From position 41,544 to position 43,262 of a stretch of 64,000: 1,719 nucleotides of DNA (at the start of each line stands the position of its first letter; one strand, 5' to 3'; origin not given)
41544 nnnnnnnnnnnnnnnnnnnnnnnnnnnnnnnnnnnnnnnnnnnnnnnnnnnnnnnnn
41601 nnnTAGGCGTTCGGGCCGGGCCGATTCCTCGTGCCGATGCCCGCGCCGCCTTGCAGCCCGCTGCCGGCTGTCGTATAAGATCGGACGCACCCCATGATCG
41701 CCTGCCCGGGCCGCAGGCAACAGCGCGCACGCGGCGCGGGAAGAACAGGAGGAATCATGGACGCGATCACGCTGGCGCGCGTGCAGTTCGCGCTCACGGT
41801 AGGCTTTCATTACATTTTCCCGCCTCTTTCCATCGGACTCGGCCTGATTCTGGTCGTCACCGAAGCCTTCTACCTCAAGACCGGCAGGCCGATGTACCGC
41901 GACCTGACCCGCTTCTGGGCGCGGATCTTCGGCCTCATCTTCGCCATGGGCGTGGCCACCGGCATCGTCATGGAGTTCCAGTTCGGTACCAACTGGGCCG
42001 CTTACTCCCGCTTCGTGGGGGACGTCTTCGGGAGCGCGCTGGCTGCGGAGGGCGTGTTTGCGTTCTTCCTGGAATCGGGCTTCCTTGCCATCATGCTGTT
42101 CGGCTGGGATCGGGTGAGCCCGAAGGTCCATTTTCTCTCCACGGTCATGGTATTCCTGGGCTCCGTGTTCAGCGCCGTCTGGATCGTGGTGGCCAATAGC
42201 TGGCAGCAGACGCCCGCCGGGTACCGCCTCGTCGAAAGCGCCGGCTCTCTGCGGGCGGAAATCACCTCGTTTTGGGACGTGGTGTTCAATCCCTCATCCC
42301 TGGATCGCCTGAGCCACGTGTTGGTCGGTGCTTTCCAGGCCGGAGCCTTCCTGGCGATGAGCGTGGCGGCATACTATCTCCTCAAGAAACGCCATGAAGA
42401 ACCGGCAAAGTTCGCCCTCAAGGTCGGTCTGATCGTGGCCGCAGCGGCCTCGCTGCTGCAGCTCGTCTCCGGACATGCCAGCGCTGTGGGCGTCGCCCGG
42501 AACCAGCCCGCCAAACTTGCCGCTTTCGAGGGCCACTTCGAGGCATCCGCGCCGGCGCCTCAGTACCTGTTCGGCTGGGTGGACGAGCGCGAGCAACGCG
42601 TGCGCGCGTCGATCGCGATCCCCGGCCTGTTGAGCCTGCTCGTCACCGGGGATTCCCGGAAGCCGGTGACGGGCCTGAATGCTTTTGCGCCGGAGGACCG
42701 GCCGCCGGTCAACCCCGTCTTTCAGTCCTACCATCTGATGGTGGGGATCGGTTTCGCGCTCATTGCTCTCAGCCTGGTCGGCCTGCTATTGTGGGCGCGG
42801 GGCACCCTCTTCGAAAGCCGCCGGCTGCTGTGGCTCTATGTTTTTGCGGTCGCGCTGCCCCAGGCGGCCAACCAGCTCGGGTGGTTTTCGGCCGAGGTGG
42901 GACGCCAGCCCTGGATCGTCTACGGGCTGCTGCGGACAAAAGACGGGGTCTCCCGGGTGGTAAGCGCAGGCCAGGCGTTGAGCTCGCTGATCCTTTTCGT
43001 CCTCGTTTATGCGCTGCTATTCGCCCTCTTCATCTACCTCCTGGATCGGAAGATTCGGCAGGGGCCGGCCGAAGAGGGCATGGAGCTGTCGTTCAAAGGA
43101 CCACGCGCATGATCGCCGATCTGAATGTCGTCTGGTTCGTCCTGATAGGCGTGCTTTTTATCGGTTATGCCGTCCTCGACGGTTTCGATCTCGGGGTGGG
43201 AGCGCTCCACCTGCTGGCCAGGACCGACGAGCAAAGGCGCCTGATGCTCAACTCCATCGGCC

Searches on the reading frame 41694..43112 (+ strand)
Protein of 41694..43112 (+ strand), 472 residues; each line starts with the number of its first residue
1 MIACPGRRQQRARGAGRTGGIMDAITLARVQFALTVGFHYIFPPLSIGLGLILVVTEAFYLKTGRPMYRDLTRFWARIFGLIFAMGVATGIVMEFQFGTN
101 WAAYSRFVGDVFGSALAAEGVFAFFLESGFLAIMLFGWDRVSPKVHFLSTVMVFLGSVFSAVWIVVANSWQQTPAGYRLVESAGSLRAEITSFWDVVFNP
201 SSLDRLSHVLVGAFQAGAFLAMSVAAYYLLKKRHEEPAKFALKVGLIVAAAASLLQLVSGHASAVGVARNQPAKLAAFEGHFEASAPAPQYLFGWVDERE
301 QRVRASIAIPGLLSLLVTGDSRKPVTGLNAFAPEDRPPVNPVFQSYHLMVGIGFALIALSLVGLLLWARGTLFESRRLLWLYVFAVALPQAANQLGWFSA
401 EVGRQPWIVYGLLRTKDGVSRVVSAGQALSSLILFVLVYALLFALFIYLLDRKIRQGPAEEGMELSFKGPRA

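Call 77: search_protein_families(library=pfam, proteins=[window:41694-43112:+], max_evalue=0.001)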
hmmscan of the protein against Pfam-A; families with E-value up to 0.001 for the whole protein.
window:41694-43112:+ (472 aa): 1 family
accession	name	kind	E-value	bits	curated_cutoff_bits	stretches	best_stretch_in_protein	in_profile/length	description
PF01654.22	Cyt_bd_oxida_I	-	1.8e-167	557.6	26.2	1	27-458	1-418/418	Cytochrome bd terminal oxidase subunit I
